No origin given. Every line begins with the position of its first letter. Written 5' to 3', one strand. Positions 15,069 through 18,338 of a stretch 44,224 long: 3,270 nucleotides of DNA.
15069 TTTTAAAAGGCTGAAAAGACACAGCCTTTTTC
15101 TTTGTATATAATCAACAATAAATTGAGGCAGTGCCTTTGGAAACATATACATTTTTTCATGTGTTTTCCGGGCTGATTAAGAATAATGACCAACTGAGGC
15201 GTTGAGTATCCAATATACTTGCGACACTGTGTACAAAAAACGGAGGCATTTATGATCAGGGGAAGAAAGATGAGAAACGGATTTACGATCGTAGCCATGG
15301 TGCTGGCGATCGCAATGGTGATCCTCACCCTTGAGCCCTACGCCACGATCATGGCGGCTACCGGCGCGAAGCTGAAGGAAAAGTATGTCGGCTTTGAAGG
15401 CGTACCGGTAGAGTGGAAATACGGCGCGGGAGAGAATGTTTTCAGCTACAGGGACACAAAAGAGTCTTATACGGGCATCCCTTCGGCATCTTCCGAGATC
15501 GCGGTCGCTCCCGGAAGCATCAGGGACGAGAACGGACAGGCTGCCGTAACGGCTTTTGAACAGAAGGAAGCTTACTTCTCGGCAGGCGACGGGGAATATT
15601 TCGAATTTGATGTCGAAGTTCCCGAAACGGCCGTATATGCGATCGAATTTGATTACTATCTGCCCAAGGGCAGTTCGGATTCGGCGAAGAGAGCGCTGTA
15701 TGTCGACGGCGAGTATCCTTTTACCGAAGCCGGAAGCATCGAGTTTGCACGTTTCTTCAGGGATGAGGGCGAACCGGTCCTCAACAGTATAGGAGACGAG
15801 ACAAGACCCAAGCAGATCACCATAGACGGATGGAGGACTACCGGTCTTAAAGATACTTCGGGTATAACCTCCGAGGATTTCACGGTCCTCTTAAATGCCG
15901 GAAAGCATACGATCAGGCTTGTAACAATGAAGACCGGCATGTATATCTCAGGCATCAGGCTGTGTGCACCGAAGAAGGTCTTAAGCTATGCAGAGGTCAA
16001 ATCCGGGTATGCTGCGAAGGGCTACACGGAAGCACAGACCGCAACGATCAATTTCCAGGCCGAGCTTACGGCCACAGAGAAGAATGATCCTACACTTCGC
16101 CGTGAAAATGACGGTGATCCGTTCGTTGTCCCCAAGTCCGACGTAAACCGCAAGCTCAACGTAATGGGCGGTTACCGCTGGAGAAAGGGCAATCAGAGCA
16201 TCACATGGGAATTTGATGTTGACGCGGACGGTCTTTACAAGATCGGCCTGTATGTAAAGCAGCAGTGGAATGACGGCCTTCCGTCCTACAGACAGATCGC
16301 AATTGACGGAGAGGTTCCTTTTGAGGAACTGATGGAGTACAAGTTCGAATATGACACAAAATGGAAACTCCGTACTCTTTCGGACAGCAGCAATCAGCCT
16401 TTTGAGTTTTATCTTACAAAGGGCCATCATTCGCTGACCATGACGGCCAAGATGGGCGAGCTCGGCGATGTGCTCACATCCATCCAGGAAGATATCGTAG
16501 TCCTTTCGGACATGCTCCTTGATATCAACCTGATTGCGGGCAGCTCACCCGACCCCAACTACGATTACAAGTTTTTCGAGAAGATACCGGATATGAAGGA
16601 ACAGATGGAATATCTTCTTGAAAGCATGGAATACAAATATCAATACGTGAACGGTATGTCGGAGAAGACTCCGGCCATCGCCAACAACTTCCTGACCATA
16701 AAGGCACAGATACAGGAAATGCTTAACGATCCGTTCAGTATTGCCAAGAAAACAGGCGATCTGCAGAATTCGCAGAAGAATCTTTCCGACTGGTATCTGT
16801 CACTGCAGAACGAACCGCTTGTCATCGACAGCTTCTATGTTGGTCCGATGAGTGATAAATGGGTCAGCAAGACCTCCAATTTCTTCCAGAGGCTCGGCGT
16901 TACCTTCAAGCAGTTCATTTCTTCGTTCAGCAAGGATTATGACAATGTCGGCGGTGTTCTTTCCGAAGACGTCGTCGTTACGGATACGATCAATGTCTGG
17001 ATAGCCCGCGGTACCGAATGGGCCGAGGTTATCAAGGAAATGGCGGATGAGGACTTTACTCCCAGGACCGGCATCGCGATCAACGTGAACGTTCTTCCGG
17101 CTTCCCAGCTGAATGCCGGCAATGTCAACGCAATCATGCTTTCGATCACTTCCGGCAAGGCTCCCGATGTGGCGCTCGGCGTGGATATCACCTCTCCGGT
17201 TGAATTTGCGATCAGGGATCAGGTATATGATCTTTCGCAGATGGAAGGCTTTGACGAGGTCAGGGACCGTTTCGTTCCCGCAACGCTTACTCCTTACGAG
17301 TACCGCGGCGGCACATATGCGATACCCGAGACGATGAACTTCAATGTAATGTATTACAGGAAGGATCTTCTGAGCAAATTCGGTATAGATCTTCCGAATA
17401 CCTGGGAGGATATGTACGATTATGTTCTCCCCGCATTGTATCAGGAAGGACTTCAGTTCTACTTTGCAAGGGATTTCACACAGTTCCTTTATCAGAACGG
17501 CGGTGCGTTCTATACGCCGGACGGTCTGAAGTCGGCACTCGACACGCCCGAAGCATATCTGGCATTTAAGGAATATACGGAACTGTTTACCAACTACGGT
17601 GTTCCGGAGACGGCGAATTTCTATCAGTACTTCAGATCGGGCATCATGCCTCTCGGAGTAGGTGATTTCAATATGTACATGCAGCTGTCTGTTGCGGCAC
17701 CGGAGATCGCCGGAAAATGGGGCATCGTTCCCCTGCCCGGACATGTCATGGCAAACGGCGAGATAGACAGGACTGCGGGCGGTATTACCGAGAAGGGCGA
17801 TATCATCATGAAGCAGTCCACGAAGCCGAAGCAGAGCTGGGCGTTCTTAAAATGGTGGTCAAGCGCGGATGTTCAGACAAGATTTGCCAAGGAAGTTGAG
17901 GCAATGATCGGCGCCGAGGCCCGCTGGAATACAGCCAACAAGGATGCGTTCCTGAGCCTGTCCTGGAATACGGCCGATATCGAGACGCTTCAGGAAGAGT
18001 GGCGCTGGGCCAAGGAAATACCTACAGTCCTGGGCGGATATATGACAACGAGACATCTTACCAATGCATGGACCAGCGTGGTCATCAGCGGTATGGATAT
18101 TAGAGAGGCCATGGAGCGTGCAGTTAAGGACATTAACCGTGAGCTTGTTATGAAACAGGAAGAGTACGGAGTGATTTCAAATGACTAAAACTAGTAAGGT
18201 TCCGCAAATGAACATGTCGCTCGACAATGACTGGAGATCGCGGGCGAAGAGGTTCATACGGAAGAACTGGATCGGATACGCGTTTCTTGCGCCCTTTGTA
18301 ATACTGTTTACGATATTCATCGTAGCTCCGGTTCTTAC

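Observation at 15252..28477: Two sugar ABC importers wrapped around two uncharacterised surface proteins in one 13-kb operon-like block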

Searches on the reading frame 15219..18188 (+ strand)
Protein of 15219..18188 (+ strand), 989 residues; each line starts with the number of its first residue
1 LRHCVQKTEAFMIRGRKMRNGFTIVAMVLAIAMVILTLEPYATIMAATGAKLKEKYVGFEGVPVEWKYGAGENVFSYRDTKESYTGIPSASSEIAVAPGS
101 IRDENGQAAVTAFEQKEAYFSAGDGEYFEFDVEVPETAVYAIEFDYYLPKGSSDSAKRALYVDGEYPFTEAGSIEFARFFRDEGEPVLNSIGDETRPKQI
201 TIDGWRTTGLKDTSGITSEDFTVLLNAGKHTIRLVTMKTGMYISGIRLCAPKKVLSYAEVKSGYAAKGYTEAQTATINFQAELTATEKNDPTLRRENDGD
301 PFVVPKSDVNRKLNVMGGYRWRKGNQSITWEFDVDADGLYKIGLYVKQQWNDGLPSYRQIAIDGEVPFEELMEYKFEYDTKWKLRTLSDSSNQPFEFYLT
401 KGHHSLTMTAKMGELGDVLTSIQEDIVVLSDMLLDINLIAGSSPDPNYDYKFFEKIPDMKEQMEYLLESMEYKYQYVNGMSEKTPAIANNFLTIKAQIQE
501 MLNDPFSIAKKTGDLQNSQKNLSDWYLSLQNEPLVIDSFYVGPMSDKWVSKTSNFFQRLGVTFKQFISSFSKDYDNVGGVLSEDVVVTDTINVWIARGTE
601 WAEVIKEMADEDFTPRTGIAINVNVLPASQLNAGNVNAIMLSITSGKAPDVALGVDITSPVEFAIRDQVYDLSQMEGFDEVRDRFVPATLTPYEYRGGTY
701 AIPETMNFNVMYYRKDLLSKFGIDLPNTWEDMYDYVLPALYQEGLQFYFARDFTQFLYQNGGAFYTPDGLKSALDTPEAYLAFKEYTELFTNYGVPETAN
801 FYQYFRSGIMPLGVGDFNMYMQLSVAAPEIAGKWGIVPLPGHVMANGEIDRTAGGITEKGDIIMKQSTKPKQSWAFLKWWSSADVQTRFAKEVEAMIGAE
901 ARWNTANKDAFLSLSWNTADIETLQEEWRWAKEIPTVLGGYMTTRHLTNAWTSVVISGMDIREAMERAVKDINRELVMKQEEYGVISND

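Call 6: search_protein_families(library=pfam, proteins=[window:15219-18188:+], max_evalue=0.01)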
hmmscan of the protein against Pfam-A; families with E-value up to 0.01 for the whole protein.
window:15219-18188:+ (989 aa): 4 families
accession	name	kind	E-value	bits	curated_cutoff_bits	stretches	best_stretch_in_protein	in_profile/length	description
PF01547.30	SBP_bac_1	-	1.5e-19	71.5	26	1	602-886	5-306/307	Bacterial extracellular solute-binding protein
PF13416.11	SBP_bac_8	-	5.3e-18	66.2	27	1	611-891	4-254/279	Bacterial extracellular solute-binding protein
PF17829.7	GH115_C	-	0.00016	22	24.1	0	139-244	55-154/172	Glycosyl hydrolase family 115 C-terminal domain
PF06998.16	DUF1307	-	0.0038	17.8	28.3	0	459-484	43-68/123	Protein of unknown function (DUF1307)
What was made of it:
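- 15252..18188 (+): Giant membrane-anchored solute-binding protein: N-terminal TM helix, two CBM6/35-like beta-sandwiches, a helical bundle and a C-terminal CUT1-type SBP domain. SBP_bac_1 E 1.5e-19 (call 6).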

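Call 13: search_protein_families(library=ncbifam, proteins=[window:15219-18188:+], max_evalue=0.01)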
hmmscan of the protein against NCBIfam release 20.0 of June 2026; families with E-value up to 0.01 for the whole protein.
window:15219-18188:+ (989 aa): 3 families
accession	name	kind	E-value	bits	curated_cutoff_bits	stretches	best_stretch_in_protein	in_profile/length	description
NF053763.1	ABCarbgalBndGanS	equivalog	8.6e-05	21.5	700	1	632-760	75-195/420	galactooligosaccharide ABC transporter substrate-binding protein GanS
TIGR03851.1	chitin_NgcE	equivalog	0.00046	19.2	399.65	1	668-735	121-189/450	N-acetylglucosamine/diacetylchitobiose ABC transporter substrate-binding protein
TIGR03850.1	bind_CPR_0540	equivalog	0.0011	17.7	299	1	669-735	117-187/437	carbohydrate ABC transporter substrate-binding protein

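Call 34: find_homologous_proteins(query=window:15252-18185:+, max_evalue=0.00001)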
Query window:15252-18185:+ (978 aa): 735 proteins with E <= 0.00001 among 8000 candidates; the best 120 are listed.
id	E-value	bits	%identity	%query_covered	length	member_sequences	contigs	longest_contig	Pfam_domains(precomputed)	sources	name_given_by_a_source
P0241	0.0e+0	2244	100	100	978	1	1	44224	PF01547.31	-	-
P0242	0.0e+0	2000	88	100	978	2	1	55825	PF01547.31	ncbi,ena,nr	ncbi:MAG: extracellular solute-binding protein [Lachnospiraceae bacterium]|nr:extracellular solute-b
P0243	0.0e+0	1993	88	99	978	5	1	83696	PF01547.31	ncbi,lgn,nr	ncbi:MAG: extracellular solute-binding protein [Lachnospiraceae bacterium]|nr:extracellular solute-b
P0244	0.0e+0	1760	78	98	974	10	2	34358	PF01547.31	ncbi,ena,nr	ncbi:MAG: extracellular solute-binding protein [Lachnospiraceae bacterium]|nr:extracellular solute-b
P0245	0.0e+0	1758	77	100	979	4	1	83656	PF13416.12,PF01547.31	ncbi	-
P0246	0.0e+0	1758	78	99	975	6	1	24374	PF13416.12,PF01547.31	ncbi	-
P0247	0.0e+0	1744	77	100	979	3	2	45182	PF01547.31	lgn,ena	-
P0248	0.0e+0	1736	77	99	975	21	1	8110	PF13416.12,PF01547.31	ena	-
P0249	0.0e+0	1722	76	100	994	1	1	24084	PF01547.31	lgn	-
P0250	0.0e+0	1719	75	100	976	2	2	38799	PF01547.31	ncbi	-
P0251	0.0e+0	1715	76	99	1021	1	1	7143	PF13416.12,PF01547.31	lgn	-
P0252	0.0e+0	1699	75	100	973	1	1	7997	PF13416.12,PF01547.31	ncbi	-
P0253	0.0e+0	1658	74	99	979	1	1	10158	PF13416.12,PF01547.31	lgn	-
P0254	0.0e+0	1653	73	99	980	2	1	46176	PF01547.31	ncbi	-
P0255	0.0e+0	1649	73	98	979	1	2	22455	PF13416.12,PF01547.31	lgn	-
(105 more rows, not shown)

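Call 37: search_solved_structures(query=A2, max_evalue=1)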
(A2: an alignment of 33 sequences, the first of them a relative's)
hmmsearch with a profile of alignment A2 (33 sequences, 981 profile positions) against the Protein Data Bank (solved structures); distinct sequences matched with E-value up to 1: 61 (the best 60 are shown).
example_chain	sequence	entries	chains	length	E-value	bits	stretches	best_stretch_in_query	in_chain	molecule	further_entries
5ysb_A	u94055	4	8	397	5.1e-20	74.4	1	582-895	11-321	Lin1841 protein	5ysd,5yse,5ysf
5ci5_A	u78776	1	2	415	5.2e-13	51.2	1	581-884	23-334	Extracellular solute-binding protein family 1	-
3uor_A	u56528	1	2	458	5.5e-10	41.2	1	589-889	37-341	ABC transporter sugar binding protein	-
6dtq_A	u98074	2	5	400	5.9e-10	41.1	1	636-788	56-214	maltose-binding protein MalE3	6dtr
1eu8_A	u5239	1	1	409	9.7e-09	37.1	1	677-884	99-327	TREHALOSE/MALTOSE BINDING PROTEIN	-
5iai_A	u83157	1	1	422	1.2e-08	36.7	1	686-882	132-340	Sugar ABC transporter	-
7c14_A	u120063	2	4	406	3.1e-08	35.4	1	682-962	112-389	Sugar ABC transporter, periplasmic sugar-binding protein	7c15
7c0y_A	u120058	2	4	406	7.1e-08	34.2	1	682-962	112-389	Sugar ABC transporter, periplasmic sugar-binding protein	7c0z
7c0t_A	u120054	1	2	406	8.5e-08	34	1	682-962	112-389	Sugar ABC transporter, periplasmic sugar-binding protein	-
7c0r_A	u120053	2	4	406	8.5e-08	34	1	682-962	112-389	Sugar ABC transporter, periplasmic sugar-binding protein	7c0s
7c0f_A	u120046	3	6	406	8.5e-08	34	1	682-962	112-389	Sugar ABC transporter, periplasmic sugar-binding protein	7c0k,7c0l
7c0o_A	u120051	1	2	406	8.5e-08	34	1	682-962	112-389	Sugar ABC transporter, periplasmic sugar-binding protein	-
7c1b_A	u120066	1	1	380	1e-07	33.7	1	682-962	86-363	Sugar ABC transporter, periplasmic sugar-binding protein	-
7c0u_A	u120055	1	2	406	1.1e-07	33.6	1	682-962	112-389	Sugar ABC transporter, periplasmic sugar-binding protein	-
7c0x_A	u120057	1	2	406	1.2e-07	33.5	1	682-962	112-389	Sugar ABC transporter, periplasmic sugar-binding protein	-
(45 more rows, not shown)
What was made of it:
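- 15252..18188 (+): The SBP domain is closest to Lin1841 (5ysb), E 5e-20 (call 37).
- On CBM6/CBM35 carbohydrate-binding modules: The profile search of PDB sequences finds nothing for aa 40-560 (call 37).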

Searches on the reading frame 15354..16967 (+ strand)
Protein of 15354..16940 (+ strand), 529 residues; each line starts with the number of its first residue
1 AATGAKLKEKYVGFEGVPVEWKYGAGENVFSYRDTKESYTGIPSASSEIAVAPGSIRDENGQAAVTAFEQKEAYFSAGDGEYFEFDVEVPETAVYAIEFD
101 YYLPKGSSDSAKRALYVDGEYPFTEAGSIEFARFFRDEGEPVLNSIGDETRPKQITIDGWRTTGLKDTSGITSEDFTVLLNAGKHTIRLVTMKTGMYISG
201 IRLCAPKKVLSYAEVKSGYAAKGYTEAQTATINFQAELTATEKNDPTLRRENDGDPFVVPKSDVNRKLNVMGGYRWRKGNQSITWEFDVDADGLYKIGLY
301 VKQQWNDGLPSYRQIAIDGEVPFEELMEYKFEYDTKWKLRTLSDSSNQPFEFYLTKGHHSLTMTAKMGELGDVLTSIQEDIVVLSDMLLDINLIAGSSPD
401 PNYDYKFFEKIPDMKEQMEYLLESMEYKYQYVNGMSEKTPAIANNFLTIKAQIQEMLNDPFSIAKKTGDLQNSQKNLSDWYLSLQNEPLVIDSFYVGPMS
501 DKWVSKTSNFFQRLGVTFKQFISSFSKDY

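Call 14: search_protein_families(library=pfam, proteins=[window:15354-16940:+], max_evalue=10)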
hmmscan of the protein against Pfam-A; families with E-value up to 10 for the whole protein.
seq(529 aa): 2 families
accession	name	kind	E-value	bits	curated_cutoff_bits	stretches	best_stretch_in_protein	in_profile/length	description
PF17829.7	GH115_C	-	1.8e-05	25.1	24.1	1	94-199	55-154/172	Glycosyl hydrolase family 115 C-terminal domain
PF25275.1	Golvesin_C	-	0.11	13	31.6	1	278-303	38-63/132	Golvesin C-terminal domain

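Call 48: predict_structure(alignment_id=A4)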
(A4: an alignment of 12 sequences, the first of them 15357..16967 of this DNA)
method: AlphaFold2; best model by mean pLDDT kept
length: 537 residues; sequences in the alignment: 12
mean_pLDDT: 81.8   pTM: 0.80
mean pLDDT of the five models: 81.8, 81.1, 80.3, 79.7, 77.3
residues with pLDDT >= 90: 239; 70-90: 189; 50-70: 56; < 50: 53
segments of 3 or more residues with pLDDT < 50: 1-21, 144-146, 250-252, 260-274, 527-537
pLDDT, mean of each block of 10 residues (from residue 1): 42 40 66 87 94 90 85 89 95 96 82 92 88 79 51 85 83 90 95 90 94 96 92 83 69 54 41 57 93 94 77 94 94 86 94 96 88 89 91 86 89 94 94 80 90 93 91 89 79 91 74 66 50 37
secondary structure, 60 per line:
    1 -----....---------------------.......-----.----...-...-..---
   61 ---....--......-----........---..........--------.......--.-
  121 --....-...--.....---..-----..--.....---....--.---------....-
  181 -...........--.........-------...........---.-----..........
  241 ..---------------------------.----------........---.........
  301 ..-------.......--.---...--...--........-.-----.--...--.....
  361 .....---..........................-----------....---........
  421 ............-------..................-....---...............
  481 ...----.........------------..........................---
elements in order: H6-9 H31-37 E48-50 E64-67 E70-75 E81-88 E92-101 E110-116 H123-126 E128-130 E133-137 E152-156 E160-163 E176-179 E182-192 E195-203 H211-221 E231-234 H235-238 E239-242 E281-288 E292-302 E310-316 E328-330 E333-340 E351-353 E356-365 H369-394 H406-409 H413-432 H440-457 H459-462 H466-483 E488-496 H509-534
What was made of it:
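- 15252..18188 (+): AF2 model of aa 36-572, pLDDT 81.8 (call 48).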

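Call 50: fold_search(model_id=the predicted structure, library=pdb)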
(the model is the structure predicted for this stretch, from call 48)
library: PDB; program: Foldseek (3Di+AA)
matches with E <= 10: 935; with E <= 0.001: 100
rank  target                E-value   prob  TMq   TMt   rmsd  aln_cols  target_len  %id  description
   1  8w7n                  4.0e-09  1.00  0.16  0.09  25.8       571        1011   11  Crystal structure of the in-cell Cry1Aa purified from Bacillus thuringiensis (released 2024-03-06)
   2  5x7o_A                1.3e-08  1.00  0.16  0.07  16.8       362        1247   12  Crystal structure of Paenibacillus sp. 598K alpha-1,6-glucosyltransferase (released 2017-07-26)
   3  4w8j                  1.5e-07  0.99  0.16  0.09  25.4       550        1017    9  Structure of the full-length insecticidal protein Cry1Ac reveals intriguing details of toxin packaging into in vivo form (released 2014-09-17)
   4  8a1a_A                6.5e-07  0.99  0.18  0.08  18.9       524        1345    9  Structure of a leucinostatin derivative determined by host lattice display : L1F11V1 construct (released 2022-12-07)
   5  9efg_A                7.2e-07  1.00  0.14  0.11  21.6       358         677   11  VIP3Cb1 Toxin structure (released 2025-06-18)
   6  4qaw_C                1.0e-06  1.00  0.16  0.16  18.8       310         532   12  Structure of modular Xyn30D from Paenibacillus barcinonensis (released 2014-10-08)
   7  4qaw_E                1.0e-06  1.00  0.16  0.16  18.5       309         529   12  Structure of modular Xyn30D from Paenibacillus barcinonensis (released 2014-10-08)
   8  9h99                  1.3e-06  0.98  0.16  0.09  26.8       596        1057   10  Native structure of the full-length pesticidal protein Cry1Ca18 at pH7, from crystals formed in vivo (released 2025-11-12)
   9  4qaw_B                1.4e-06  1.00  0.17  0.17  18.4       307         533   11  Structure of modular Xyn30D from Paenibacillus barcinonensis (released 2014-10-08)
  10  4qaw_D                1.5e-06  1.00  0.15  0.15  18.4       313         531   12  Structure of modular Xyn30D from Paenibacillus barcinonensis (released 2014-10-08)
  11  4qaw_A                2.3e-06  1.00  0.16  0.16  18.9       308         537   12  Structure of modular Xyn30D from Paenibacillus barcinonensis (released 2014-10-08)
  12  4qaw_H                2.4e-06  1.00  0.16  0.16  18.5       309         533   12  Structure of modular Xyn30D from Paenibacillus barcinonensis (released 2014-10-08)
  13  6tfk_A                3.4e-06  0.99  0.12  0.10  22.4       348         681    9  Vip3Aa toxin structure (released 2020-08-12)
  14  9qxq                  3.8e-06  0.97  0.16  0.09  26.6       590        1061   11  native structure of full-length pesticidal protein Cry1Ca18 at pH9, from crystals formed in vivo (released 2026-02-11)
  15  5a59_A                4.5e-06  0.99  0.15  0.09  18.1       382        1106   10  The structure of GH101 E796Q mutant from Streptococcus pneumoniae TIGR4 in complex with T-antigen (released 2015-09-02)
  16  2w1w_B                4.7e-06  1.00  0.19  0.68   8.4       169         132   16  Native structure of a family 35 carbohydrate binding module from Clostridium thermocellum (released 2009-01-20)
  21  2w1w_A                7.4e-06  1.00  0.15  0.56  11.7       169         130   18  Native structure of a family 35 carbohydrate binding module from Clostridium thermocellum (released 2009-01-20)
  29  2cdo_B                1.5e-05  1.00  0.17  0.57  14.9       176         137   15  structure of agarase carbohydrate binding module in complex with neoagarohexaose (released 2006-02-16)
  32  2cdo_C                1.7e-05  1.00  0.17  0.61   8.4       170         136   14  structure of agarase carbohydrate binding module in complex with neoagarohexaose (released 2006-02-16)
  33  2w47_A                1.7e-05  1.00  0.16  0.58  10.7       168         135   19  Clostridium thermocellum CBM35 in complex with delta-4,5- anhydrogalacturonic acid (released 2009-01-27)
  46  7ehg_F                5.1e-05  1.00  0.18  0.66   8.4       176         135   15  Crystal Structure of MiXBM (released 2022-03-30)
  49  7ehg_B                6.4e-05  1.00  0.19  0.69   8.2       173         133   14  Crystal Structure of MiXBM (released 2022-03-30)
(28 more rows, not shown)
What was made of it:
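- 15252..18188 (+): Foldseek hits to CBM35 and CBM6 modules, TMt 0.56-0.69 (call 50).
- On CBM6/CBM35 carbohydrate-binding modules: Foldseek hits 2w1w, 2w47, 2cdo and 7ehg with TMt 0.56-0.69 over about 170 columns (call 50).
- The giant SBP carries CBM35/CBM6-like modules (calls 48, 50).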
